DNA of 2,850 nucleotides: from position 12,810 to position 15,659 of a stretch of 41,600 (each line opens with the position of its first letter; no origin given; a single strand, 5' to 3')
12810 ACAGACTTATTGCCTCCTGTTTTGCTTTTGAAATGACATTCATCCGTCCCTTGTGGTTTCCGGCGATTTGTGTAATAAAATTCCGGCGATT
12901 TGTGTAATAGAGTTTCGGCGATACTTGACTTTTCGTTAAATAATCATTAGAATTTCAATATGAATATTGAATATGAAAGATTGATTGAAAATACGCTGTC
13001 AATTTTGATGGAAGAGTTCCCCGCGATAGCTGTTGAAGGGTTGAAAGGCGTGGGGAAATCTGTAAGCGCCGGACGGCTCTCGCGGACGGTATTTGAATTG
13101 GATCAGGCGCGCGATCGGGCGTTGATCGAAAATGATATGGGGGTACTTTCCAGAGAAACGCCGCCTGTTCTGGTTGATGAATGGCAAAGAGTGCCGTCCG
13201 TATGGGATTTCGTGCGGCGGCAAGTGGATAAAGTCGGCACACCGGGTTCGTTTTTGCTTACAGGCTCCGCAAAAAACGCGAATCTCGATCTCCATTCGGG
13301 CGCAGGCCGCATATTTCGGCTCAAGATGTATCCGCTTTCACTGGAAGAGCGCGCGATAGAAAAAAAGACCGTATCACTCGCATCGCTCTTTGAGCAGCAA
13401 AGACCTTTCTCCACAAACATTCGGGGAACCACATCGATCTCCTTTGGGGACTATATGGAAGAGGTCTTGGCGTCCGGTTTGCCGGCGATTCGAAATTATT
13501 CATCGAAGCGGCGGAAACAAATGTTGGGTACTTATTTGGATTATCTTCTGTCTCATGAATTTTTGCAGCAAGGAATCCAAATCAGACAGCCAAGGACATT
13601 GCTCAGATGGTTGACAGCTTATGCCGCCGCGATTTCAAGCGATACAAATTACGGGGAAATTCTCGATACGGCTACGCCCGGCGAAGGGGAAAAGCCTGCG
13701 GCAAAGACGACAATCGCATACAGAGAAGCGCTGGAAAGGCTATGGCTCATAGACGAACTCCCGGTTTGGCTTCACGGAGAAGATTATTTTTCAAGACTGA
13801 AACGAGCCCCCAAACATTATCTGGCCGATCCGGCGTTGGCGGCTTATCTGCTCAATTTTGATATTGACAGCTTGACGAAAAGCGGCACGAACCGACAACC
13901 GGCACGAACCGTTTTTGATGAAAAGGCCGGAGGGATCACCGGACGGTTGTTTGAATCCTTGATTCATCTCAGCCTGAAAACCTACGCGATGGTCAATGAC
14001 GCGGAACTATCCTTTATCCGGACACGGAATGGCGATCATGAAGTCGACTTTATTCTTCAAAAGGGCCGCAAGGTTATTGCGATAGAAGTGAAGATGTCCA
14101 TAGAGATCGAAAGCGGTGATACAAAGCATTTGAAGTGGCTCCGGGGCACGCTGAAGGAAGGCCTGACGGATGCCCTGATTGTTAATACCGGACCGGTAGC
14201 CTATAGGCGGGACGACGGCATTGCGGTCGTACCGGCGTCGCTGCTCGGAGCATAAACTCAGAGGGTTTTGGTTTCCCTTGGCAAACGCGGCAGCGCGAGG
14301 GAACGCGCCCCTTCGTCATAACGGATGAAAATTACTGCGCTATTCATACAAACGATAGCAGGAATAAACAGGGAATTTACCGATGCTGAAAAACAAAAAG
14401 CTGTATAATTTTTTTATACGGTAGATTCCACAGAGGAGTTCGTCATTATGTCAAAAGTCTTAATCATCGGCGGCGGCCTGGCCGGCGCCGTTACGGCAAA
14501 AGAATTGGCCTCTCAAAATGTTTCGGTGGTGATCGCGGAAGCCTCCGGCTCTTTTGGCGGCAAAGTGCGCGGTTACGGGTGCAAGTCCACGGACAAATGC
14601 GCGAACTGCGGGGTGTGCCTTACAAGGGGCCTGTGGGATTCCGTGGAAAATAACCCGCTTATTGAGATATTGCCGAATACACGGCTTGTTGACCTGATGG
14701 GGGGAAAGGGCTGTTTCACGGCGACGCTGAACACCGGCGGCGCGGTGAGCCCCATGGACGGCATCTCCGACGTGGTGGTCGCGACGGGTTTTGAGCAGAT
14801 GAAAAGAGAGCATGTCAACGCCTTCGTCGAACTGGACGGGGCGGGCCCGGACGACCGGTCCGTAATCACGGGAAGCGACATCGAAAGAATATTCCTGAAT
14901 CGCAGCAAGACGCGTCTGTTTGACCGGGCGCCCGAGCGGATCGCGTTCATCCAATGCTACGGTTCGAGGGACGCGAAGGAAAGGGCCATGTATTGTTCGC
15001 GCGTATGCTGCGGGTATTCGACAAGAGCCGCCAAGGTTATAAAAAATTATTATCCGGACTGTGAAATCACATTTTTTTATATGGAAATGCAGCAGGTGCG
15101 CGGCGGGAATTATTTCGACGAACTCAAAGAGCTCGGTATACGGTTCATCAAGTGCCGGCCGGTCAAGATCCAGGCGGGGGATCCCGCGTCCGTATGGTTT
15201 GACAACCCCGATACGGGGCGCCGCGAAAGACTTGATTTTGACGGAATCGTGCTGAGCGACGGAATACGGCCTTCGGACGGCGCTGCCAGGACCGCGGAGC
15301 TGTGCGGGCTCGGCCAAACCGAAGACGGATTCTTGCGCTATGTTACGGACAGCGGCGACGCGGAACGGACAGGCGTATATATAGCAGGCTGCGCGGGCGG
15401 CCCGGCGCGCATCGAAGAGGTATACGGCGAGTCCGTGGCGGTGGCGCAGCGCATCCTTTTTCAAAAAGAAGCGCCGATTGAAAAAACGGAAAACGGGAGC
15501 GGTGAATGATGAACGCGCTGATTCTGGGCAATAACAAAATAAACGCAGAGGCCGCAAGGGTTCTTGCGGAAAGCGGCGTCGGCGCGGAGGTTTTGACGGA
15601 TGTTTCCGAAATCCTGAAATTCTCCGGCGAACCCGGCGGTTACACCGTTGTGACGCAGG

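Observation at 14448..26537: Ten-gene translationally coupled MetFV / HdrC / multi-HdrA / MvhD / Flx-like operon with no HdrB: candidate new class of electron-bifurcating methylene-THF reductase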

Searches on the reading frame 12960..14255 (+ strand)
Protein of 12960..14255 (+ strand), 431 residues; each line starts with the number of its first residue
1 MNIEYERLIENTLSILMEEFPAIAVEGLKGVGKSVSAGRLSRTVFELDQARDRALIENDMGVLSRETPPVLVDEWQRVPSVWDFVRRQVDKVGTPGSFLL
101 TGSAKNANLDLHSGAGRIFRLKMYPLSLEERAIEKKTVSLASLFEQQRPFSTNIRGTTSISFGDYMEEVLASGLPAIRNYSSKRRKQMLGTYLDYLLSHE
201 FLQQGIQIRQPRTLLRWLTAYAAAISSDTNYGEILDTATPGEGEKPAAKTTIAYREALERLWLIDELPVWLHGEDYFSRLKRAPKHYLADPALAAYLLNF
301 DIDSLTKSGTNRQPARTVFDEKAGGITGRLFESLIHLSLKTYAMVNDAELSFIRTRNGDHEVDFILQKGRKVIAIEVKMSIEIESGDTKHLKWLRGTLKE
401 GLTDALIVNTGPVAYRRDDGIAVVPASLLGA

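Call 6: search_protein_families(library=pfam, proteins=[window:12960-14255:+], max_evalue=0.00001)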
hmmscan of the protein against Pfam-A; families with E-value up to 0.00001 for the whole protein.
window:12960-14255:+ (431 aa): 2 families
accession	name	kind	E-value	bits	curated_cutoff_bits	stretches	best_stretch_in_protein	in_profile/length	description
PF13635.12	DUF4143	-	2.7e-22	79.7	28.1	1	207-379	9-159/160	Domain of unknown function (DUF4143)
PF13173.12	AAA_14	-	1.1e-11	45.3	27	1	21-130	3-127/129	AAA domain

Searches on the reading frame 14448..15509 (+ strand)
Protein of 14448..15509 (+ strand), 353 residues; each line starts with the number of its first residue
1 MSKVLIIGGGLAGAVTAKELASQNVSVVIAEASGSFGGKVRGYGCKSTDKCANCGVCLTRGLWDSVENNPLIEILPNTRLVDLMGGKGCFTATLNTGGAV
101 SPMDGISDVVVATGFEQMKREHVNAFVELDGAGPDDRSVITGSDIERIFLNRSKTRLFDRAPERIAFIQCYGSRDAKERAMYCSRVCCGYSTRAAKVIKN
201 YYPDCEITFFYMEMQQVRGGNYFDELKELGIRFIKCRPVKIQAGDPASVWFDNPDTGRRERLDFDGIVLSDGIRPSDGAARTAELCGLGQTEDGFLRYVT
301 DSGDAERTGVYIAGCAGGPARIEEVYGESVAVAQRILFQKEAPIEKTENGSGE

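Call 4: search_protein_families(library=pfam, proteins=[window:14448-15509:+], max_evalue=0.01)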
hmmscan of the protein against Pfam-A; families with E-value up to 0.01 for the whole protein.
window:14448-15509:+ (353 aa): 8 families
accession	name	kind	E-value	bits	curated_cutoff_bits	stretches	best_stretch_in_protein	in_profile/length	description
PF07992.20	Pyr_redox_2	-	1.3e-09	38.4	26.1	1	3-117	2-111/291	Pyridine nucleotide-disulphide oxidoreductase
PF13450.12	NAD_binding_8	-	2.2e-06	28.3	21.9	1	6-43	1-38/68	NAD(P)-binding Rossmann-like domain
PF01494.25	FAD_binding_3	-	1.9e-05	24.5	22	1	2-45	2-45/349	FAD binding domain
PF00890.30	FAD_binding_2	-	2.4e-05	24.2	20.4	1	4-39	2-37/414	FAD binding domain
PF03486.20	HI0933_like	-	4.7e-05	23.4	50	1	3-125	2-126/244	HI0933-like protein Rossmann domain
PF01266.30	DAO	-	0.00011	22.3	27.9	1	3-37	1-35/353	FAD dependent oxidoreductase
PF01593.30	Amino_oxidase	-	0.0006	19.6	19.8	1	11-42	1-32/443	Flavin containing amine oxidoreductase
PF12831.13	FAD_oxidored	-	0.0078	16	27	0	4-40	2-38/416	FAD dependent oxidoreductase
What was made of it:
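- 14448..15509 (+): g1: small HdrA-like flavoprotein, 353 aa. It carries a GxGxxG FAD motif and eight invariant Cys: C45/51/54/57 and the C170/183/187/188 'CxGSRD...YCSRVCC' cluster. Pfam Pyr_redox_2 (call 4).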

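Call 14: search_solved_structures(query=window:14448-15509:+, max_evalue=0.01, show_alignments=1)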
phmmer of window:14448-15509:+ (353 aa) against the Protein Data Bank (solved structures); distinct sequences matched with E-value up to 0.01: 7.
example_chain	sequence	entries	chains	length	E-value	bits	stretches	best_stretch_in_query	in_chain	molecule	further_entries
8rvv_A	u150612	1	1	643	3.9e-33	118.3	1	109-336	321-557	H(2):CoB-CoM heterodisulfide,ferredoxin reductase subunit A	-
8rvu_a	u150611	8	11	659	4.2e-33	118.2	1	109-336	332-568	H(2):CoB-CoM heterodisulfide,ferredoxin reductase subunit A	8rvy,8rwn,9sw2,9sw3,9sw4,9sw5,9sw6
5odc_A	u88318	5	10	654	9.2e-32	113.7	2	139-336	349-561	Heterodisulfide reductase, subunit A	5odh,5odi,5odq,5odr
6tjr_A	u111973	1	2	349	8.1e-28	100.8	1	1-337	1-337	Fumarate reductase/succinate dehydrogenase flavoprotein domain protein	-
9sfi_A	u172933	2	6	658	4.4e-26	95.1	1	108-336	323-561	CoB--CoM heterodisulfide reductase iron-sulfur subunit A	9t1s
7bkb_A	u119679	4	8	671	1e-18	70.8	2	160-332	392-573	CoB--CoM heterodisulfide reductase iron-sulfur subunit A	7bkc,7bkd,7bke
4i58_A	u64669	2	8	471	7.8e-05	25.2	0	4-40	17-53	Cyclohexylamine Oxidase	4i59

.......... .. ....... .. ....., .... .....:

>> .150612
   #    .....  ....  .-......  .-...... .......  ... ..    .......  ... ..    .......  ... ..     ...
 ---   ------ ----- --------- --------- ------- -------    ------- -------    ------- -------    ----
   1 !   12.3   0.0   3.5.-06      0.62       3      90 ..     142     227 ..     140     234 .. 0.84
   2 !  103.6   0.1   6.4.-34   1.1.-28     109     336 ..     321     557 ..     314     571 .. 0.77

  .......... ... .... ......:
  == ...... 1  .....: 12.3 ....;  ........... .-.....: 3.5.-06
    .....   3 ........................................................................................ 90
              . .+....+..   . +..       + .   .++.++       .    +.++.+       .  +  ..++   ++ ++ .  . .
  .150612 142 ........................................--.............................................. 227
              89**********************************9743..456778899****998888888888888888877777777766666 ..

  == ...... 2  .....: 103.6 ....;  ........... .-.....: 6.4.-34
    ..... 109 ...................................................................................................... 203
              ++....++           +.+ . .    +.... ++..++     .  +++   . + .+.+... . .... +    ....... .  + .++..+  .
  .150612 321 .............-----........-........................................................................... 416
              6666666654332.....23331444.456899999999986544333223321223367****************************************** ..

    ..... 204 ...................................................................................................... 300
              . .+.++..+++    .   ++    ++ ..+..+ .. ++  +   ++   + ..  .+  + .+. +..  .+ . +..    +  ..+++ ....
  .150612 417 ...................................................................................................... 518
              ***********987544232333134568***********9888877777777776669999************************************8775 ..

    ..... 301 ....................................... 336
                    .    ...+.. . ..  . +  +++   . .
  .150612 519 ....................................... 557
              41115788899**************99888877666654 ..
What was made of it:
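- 14448..15509 (+): It aligns end to end with the sHdrA structure 6tjr_A (E 8e-28) and with HdrA 8rvv_A (E 4e-33) (call 14).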

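Call 32: search_protein_families(library=ncbifam, proteins=[window:14448-15509:+], max_evalue=0.001)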
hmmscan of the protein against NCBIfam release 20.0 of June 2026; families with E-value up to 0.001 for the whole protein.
window:14448-15509:+ (353 aa): 12 families
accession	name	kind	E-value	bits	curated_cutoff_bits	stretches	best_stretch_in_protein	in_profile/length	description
NF040770.1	hetero_SS_HdrA2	exception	1.7e-43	148.8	1100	2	109-335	321-555/777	CoB-CoM heterodisulfide reductase HdrA2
NF041778.1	hetero_SS_HdrA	equivalog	2.3e-37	128.3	1400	2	133-327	370-557/771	ferredoxin:CoB-CoM heterodisulfide reductase subunit HdrA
NF041891.1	hdrA_Methbact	equivalog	8.3e-37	126.8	1300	2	106-339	315-555/762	ferredoxin:CoB-CoM heterodisulfide reductase subunit HdrA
TIGR03467.1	HpnE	equivalog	1.3e-06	28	283.05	1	4-50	1-47/430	hydroxysqualene dehydroxylase HpnE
NF005560.0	PRK07233.1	equivalog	1.1e-05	24.5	252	1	3-43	2-42/435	hypothetical protein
TIGR03197.1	MnmC_Cterm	equivalog_domain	7.9e-05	21.9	174.2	1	3-33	1-31/400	FAD-dependent 5-carboxymethylaminomethyl-2-thiouridine(34) oxidoreductase MnmC1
NF053556.1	prodigi_MAP_PigB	equivalog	9e-05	21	850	1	4-65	157-215/659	prodigiosin MAP biosynthesis oxidoreductase PigB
NF041087.1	bile_acid_BaiCD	equivalog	9.5e-05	20.7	825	1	2-41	381-420/642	bile acid Fe-S flavoenzyme BaiCD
TIGR00275.1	TIGR00275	subfamily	0.00016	20.7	183.8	1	4-44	1-41/401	aminoacetone oxidase family FAD-binding enzyme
NF002481.1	PRK01747.1-2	equivalog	0.00019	20.4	600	1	2-35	239-272/611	bifunctional tRNA (5-methylaminomethyl-2-thiouridine)(34)-methyltransferase MnmC2/FAD-dependent 5-carboxymethylaminomethyl-2-thiouridine(34)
TIGR01350.1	lipoamide_DH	equivalog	0.00021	20.1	408.8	0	3-45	3-44/461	dihydrolipoyl dehydrogenase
NF045637.1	carotdesatCrtDProt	equivalog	0.00053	18.6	580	1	4-44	1-41/485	1-hydroxycarotenoid 3,4-desaturase CrtD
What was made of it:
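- Closest known: HdrA2. Same: Taken together, g1 and g2 cover the HdrA2 profile: TrxR domain, ferredoxin domain and MvhD domain (call 32). g1 aligns over its full length with sHdrA 6tjr_A (call 14).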
